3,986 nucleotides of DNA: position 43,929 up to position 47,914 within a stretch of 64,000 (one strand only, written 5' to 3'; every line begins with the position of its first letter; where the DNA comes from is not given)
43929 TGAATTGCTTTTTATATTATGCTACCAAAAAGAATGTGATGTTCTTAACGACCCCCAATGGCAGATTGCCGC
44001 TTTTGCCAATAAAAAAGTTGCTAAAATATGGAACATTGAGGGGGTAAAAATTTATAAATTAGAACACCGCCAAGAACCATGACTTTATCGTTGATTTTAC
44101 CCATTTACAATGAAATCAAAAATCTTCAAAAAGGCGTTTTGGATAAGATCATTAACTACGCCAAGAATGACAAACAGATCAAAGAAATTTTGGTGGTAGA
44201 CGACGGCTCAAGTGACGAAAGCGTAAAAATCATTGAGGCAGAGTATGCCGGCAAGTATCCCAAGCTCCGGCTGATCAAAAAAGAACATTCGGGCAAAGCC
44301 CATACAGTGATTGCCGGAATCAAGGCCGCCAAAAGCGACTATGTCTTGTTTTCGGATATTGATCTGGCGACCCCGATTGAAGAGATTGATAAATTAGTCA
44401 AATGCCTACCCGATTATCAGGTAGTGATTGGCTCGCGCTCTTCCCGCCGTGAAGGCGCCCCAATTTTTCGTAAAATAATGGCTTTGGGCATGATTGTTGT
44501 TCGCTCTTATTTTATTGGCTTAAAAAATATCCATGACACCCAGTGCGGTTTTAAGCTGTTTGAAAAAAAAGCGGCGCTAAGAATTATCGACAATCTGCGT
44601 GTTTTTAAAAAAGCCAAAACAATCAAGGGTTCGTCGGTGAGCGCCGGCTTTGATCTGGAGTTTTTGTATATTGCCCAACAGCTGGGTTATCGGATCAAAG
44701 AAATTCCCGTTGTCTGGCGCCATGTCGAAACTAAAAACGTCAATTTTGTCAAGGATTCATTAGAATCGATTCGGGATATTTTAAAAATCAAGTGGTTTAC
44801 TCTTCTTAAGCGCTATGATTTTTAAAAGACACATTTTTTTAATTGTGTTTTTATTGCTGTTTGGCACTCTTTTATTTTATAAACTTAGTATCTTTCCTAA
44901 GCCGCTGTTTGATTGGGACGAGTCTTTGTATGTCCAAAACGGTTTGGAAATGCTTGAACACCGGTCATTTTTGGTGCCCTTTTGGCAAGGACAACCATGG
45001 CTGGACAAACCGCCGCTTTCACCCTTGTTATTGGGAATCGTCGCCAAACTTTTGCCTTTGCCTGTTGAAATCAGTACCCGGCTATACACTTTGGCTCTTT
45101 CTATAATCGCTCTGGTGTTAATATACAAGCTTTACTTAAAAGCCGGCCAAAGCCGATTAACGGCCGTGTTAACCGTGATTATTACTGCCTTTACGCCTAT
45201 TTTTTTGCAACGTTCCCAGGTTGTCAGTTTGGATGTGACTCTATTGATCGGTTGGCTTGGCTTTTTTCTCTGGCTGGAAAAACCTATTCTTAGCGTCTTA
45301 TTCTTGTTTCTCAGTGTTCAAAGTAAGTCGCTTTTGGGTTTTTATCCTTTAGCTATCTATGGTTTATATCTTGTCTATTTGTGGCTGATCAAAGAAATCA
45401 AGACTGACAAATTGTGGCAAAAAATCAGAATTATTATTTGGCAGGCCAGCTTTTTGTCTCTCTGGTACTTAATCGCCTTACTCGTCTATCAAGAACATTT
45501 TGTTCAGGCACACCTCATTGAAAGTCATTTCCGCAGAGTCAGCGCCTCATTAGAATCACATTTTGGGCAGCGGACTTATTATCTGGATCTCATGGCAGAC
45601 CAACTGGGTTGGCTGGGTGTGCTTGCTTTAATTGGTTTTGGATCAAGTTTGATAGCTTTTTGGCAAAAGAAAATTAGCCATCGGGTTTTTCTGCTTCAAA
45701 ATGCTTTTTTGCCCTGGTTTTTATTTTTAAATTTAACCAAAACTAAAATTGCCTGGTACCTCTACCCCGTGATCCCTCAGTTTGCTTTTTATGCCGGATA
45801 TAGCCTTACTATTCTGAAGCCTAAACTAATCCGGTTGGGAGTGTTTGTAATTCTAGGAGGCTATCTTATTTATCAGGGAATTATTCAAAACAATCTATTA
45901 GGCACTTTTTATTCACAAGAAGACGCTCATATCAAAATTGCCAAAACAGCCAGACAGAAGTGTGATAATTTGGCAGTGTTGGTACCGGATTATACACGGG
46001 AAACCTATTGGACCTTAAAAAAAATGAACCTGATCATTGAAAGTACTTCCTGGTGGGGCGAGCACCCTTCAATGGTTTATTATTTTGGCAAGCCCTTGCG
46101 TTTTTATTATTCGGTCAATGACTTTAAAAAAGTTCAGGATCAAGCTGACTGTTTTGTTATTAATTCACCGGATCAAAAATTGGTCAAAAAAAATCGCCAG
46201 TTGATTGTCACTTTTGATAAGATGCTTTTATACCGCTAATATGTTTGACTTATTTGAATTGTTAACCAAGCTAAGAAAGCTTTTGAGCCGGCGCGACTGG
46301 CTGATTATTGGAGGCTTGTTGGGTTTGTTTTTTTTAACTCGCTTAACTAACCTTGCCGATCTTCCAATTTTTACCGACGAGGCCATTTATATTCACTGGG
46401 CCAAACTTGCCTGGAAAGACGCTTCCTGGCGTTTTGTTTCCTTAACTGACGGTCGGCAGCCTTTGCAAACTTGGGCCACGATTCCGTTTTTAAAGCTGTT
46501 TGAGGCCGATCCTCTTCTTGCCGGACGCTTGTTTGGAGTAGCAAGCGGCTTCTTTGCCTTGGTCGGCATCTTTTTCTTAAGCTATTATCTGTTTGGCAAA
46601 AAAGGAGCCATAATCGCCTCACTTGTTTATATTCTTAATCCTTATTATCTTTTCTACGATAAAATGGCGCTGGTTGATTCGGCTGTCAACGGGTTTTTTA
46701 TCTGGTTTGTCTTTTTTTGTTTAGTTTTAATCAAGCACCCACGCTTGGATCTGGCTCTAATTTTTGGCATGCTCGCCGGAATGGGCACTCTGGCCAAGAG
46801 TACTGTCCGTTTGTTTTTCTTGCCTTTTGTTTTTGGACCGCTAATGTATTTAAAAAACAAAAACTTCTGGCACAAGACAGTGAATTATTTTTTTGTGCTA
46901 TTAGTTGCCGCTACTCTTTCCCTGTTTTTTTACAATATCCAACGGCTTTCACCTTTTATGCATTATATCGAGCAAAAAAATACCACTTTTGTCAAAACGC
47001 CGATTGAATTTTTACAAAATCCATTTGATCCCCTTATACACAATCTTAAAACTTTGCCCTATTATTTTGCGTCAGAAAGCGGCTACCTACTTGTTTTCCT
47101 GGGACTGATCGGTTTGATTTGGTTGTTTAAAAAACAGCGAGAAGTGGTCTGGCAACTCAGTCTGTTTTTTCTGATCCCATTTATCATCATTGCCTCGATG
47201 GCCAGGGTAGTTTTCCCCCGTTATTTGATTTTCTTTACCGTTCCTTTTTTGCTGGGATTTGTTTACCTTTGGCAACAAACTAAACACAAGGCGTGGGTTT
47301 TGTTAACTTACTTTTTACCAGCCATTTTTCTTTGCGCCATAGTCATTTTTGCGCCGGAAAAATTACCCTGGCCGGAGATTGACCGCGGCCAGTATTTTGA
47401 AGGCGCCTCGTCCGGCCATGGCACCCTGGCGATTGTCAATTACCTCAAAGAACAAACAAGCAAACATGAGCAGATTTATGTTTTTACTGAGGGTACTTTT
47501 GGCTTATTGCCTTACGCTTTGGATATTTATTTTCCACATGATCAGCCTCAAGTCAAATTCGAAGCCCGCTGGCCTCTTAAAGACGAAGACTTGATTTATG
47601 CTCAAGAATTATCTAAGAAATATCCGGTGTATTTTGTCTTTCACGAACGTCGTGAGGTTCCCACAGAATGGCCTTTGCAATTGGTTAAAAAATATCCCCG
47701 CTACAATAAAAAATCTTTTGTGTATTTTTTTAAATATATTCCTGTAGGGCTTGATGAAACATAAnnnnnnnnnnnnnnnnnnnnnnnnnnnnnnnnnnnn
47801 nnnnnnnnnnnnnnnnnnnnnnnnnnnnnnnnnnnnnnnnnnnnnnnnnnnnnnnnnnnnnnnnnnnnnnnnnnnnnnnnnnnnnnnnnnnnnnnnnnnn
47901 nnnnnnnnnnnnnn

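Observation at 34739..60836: ~26-kb lipid-linked glycosylation island with nine GT-C-type membrane proteins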

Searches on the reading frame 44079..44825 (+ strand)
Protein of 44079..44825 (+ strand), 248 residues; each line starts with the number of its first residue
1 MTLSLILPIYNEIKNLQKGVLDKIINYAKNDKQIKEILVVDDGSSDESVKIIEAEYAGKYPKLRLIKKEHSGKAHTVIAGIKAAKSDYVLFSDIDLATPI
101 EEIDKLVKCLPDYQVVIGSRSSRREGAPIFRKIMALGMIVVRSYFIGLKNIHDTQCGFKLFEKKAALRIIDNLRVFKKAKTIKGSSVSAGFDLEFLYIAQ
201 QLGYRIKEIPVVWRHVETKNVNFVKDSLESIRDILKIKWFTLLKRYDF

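Call 6: search_protein_families(library=pfam, max_evalue=0.01, proteins=[window:44079-44825:+])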
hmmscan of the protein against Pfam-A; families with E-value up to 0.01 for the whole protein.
window:44079-44825:+ (248 aa): 4 families
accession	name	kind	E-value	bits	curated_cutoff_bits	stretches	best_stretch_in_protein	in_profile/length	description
PF00535.33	Glycos_transf_2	-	8.3e-23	81.6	23.3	1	4-166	1-164/168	Glycosyl transferase family 2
PF10111.15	Glyco_tranf_2_2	-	1.7e-05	24.9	27.3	1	4-108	1-104/276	Glycosyltransferase like family 2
PF13641.12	Glyco_tranf_2_3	-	0.0016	18.9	27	1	6-125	6-128/230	Glycosyltransferase like family 2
PF13704.12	Glyco_tranf_2_4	-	0.0023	18.8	27.5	1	20-95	6-81/98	Glycosyl transferase family 2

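Call 62: search_protein_families(library=ncbifam, max_evalue=0.00001, proteins=[window:44079-44825:+])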
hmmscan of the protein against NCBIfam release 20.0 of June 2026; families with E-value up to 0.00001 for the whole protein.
window:44079-44825:+ (248 aa): 16 families
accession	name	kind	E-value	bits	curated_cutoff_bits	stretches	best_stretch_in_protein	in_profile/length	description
NF007482.0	PRK10073.1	equivalog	2.6e-16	59.6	423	1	2-96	7-96/334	glycosyltransferase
NF007986.1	PRK10714.1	equivalog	4.3e-16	58.8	529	1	3-135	8-139/316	undecaprenyl-phosphate 4-deoxy-4-formamido-L-arabinose transferase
NF047588.1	GlcsyltransPgfSStrep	equivalog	8.8e-15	54.7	500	1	1-170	1-168/308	glycosyltransferase PgfS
TIGR03937.1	PgaC_IcaA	equivalog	2.9e-12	46.3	422.3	1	3-96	47-136/407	poly-beta-1,6-N-acetyl-D-glucosamine synthase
NF041875.1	EPS_EpsD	equivalog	3.3e-12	46.4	370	1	3-124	1-120/325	exopolysaccharide biosynthesis glycosyltransferase EpsD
TIGR04283.1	glyco_like_mftF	equivalog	1.2e-10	41.3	182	1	3-119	1-106/221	TIGR04283 family arsenosugar biosynthesis glycosyltransferase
NF038302.1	EPS_HpsE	equivalog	7.2e-10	38.3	300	1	2-95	2-96/307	hormogonium polysaccharide biosynthesis glycosyltransferase HpsE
TIGR04182.1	glyco_TIGR04182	equivalog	8.4e-10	38.5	325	1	5-169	4-159/293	S-layer glycoprotein N-glycosyltransferase AglJ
NF041391.1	DPhHxTase_Halo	equivalog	3e-08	32.9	375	1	10-213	4-183/213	dolichyl-phosphate hexose transferase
NF010496.0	PRK13915.1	equivalog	3.3e-08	33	262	1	2-101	32-132/307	glucosyl-3-phosphoglycerate synthase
TIGR03111.1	glyc2_xrt_Gpos1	hypoth_equivalog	9.2e-07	28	363.95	1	3-108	51-154/439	TIGR03111 family XrtG-associated glycosyltransferase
TIGR03965.1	mycofact_glyco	equivalog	1.7e-06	27.2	280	1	3-115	76-184/467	mycofactocin biosynthesis glycosyltransferase MftF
NF053739.1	GlytfEpsEBac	equivalog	1.8e-06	27.2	450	1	3-116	3-116/265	glycosyltransferase EpsE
TIGR04242.1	nodulat_NodC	equivalog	2.5e-06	26.7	550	1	5-115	52-161/395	chitooligosaccharide synthase NodC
NF047683.1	TeichurnBiosyTuaG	equivalog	5.4e-06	26.2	400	1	3-110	8-111/252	teichuronic acid biosynthesis protein TuaG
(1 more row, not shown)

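Call 63: search_solved_structures(query=window:44079-44825:+, max_evalue=0.001)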
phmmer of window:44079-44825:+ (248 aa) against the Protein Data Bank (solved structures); distinct sequences matched with E-value up to 0.001: 14.
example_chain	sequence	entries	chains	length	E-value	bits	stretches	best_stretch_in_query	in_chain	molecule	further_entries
5mlz_A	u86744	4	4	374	1.2e-14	57.6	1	1-166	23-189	Dolichol monophosphate mannose synthase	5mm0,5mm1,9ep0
9hwj_A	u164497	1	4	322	1.4e-10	44.3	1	3-133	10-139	Undecaprenyl-phosphate 4-deoxy-4-formamido-L-arabinose transferase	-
9bhc_C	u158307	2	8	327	4.7e-10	42.6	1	3-135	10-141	Undecaprenyl-phosphate 4-deoxy-4-formamido-L-arabinose transferase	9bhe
8vxh_A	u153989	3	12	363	6e-10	42.2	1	3-135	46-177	Undecaprenyl-phosphate 4-deoxy-4-formamido-L-arabinose transferase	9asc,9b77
2z87_A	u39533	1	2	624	7.4e-09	38.7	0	3-111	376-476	Chondroitin synthase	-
2z86_A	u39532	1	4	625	7.4e-09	38.7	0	3-111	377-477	Chondroitin synthase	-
5ekp_C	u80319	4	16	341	8.9e-09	38.4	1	2-166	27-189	Uncharacterized glycosyltransferase sll0501 | Glycosyltransferase sll0501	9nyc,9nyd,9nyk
9nye_A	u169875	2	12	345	9.2e-09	38.4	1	2-166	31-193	Glycosyltransferase sll0501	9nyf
5eke_A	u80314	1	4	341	1.1e-08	38.1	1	2-165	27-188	Uncharacterized glycosyltransferase sll0501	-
3bcv_A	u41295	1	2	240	1.3e-07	34.6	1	3-95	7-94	Putative glycosyltransferase protein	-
5hea_A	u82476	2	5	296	5.2e-06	29.4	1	3-110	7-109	Putative glycosyltransferase (GalT1)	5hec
6yv7_B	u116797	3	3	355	0.00012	24.9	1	4-115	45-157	Glycosyl transferase, family 2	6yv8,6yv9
6yv7_A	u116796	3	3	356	0.00012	24.8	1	4-115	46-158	Glycosyl transferase, family 2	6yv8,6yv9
6h1j_A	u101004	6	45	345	0.00034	23.4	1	3-200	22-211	Probable ss-1,3-N-acetylglucosaminyltransferase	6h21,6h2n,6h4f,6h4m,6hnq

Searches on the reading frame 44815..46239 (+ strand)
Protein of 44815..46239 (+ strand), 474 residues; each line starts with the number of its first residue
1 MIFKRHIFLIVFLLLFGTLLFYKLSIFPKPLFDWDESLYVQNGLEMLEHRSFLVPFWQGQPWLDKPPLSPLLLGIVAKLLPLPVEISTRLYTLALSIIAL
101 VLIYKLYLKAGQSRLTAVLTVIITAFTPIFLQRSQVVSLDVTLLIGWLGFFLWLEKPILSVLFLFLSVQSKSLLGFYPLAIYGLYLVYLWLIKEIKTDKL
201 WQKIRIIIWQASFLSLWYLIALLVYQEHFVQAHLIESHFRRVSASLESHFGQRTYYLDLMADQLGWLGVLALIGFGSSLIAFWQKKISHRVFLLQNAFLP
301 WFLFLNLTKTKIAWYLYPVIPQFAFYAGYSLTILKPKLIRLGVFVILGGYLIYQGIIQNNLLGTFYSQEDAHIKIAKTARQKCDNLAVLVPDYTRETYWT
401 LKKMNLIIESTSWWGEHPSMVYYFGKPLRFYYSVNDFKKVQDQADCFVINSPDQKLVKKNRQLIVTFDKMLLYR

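Call 5: search_protein_families(library=pfam, max_evalue=0.01, proteins=[window:44815-46239:+])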
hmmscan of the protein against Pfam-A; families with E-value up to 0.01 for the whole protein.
window:44815-46239:+ (474 aa): 1 family
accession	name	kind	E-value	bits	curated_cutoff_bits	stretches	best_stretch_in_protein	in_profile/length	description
PF02366.24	PMT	-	5.2e-07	29.9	22.7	1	8-227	4-235/245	Dolichyl-phosphate-mannose-protein mannosyltransferase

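Call 11: search_protein_families(library=ncbifam, max_evalue=0.01, proteins=[window:44815-46239:+])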
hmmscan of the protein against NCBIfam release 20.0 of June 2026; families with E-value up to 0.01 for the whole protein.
window:44815-46239:+ (474 aa): 0 families

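Call 15: find_encoding_contigs(protein=window:44815-46239:+, flank=10000, max_places=8)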
Protein window:44815-46239:+ (474 aa): 24 contigs read that carry it; 4 places shown.
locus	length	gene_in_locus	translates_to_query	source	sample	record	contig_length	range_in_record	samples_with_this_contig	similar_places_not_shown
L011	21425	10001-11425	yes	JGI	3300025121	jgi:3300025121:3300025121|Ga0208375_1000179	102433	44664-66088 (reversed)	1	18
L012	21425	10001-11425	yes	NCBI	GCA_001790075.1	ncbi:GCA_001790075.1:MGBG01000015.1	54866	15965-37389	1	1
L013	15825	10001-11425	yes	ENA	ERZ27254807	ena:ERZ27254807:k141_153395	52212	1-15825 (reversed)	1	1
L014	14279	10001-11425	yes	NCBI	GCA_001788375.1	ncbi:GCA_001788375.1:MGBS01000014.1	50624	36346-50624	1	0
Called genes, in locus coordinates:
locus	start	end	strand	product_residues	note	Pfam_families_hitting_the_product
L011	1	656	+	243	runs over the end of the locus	PF00483:NTP_transferase, PF12804:NTP_transf_3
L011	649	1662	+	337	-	PF01073:3Beta_HSD, PF01370:Epimerase, PF02719:Polysacc_synt_2, PF04321:RmlD_sub_bind, PF07993:NAD_binding_4, PF13460:NAD_binding_10 (weak), PF16363:GDP_Man_Dehyd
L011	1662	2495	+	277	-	PF01370:Epimerase, PF04321:RmlD_sub_bind, PF01073:3Beta_HSD (weak), PF16363:GDP_Man_Dehyd, PF02719:Polysacc_synt_2 (weak), PF07993:NAD_binding_4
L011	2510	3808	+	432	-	PF01210:NAD_Gly3P_dh_N (weak), PF03446:NAD_binding_2 (faint), PF03721:UDPG_MGDP_dh_N, PF00984:UDPG_MGDP_dh, PF03720:UDPG_MGDP_dh_C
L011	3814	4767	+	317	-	PF01073:3Beta_HSD, PF01370:Epimerase, PF04321:RmlD_sub_bind (weak), PF07993:NAD_binding_4 (weak), PF16363:GDP_Man_Dehyd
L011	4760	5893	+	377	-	PF00535:Glycos_transf_2, PF04138:GtrA_DPMS_TM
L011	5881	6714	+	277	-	-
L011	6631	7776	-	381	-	-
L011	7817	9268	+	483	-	-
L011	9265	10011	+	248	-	PF00535:Glycos_transf_2, PF10111:Glyco_tranf_2_2 (weak)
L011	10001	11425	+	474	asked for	PF02366:PMT (weak)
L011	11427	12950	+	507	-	PF13231:PMT_2 (weak)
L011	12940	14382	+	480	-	-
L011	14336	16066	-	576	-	PF10131:PTPS_related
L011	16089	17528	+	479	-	PF01943:Polysacc_synt, PF13440:Polysacc_synt_3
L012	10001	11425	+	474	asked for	PF02366:PMT (weak)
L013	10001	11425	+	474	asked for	PF02366:PMT (weak)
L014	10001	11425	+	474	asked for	PF02366:PMT (weak)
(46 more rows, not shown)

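Call 81: search_solved_structures(query=window:44815-46239:+, max_evalue=1)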
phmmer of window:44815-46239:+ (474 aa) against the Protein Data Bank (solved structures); distinct sequences matched with E-value up to 1: 1.
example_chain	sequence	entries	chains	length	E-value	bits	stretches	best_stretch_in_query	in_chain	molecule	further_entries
5ezm_A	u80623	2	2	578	0.00079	21.6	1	17-338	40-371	4-amino-4-deoxy-L-arabinose transferase or related glycosyltransferases of PMT family | 4-amino-4-deoxy-L-arabinose (L-Ara4N) transferase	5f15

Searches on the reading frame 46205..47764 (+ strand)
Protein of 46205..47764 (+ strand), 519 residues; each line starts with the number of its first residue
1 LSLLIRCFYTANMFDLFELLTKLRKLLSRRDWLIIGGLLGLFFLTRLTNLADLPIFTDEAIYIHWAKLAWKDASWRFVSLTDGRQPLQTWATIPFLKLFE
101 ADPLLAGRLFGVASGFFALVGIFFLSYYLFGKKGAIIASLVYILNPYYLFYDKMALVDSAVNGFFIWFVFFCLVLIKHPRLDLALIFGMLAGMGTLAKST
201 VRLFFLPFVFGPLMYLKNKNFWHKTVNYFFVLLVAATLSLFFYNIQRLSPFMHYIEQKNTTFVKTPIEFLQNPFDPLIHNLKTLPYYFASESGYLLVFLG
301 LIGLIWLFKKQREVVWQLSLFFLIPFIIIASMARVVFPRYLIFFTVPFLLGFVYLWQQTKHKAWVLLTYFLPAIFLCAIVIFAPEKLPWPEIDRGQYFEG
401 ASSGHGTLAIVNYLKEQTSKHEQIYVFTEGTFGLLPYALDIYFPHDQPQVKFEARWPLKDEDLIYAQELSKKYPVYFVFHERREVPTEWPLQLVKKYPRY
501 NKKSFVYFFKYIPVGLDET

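Call 5: search_protein_families(library=pfam, max_evalue=0.01, proteins=[window:46205-47764:+])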
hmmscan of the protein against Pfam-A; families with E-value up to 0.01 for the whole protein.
window:46205-47764:+ (519 aa): 1 family
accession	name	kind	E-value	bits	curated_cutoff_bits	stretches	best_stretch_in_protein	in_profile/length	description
PF13231.12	PMT_2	-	6.7e-07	30.1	26.1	1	86-238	4-154/160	Dolichyl-phosphate-mannose-protein mannosyltransferase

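Call 11: search_protein_families(library=ncbifam, max_evalue=0.01, proteins=[window:46205-47764:+])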
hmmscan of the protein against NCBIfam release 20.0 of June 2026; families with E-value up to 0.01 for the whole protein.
window:46205-47764:+ (519 aa): 0 families

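Call 53: search_solved_structures(query=A5, max_evalue=1)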
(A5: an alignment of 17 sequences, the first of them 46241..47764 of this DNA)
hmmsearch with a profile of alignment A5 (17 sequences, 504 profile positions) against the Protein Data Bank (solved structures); distinct sequences matched with E-value up to 1: 3.
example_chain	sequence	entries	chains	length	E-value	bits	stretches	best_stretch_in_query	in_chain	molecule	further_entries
2w6r_A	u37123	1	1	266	0.18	13.9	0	383-463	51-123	IMIDAZOLE GLYCEROL PHOSPHATE SYNTHASE SUBUNIT HISF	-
3tdn_A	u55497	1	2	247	0.39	12.8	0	383-469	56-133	FLR SYMMETRIC ALPHA-BETA TIM BARREL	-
3og3_A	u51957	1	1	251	0.47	12.5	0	383-469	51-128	Imidazole glycerol phosphate synthase subunit hisF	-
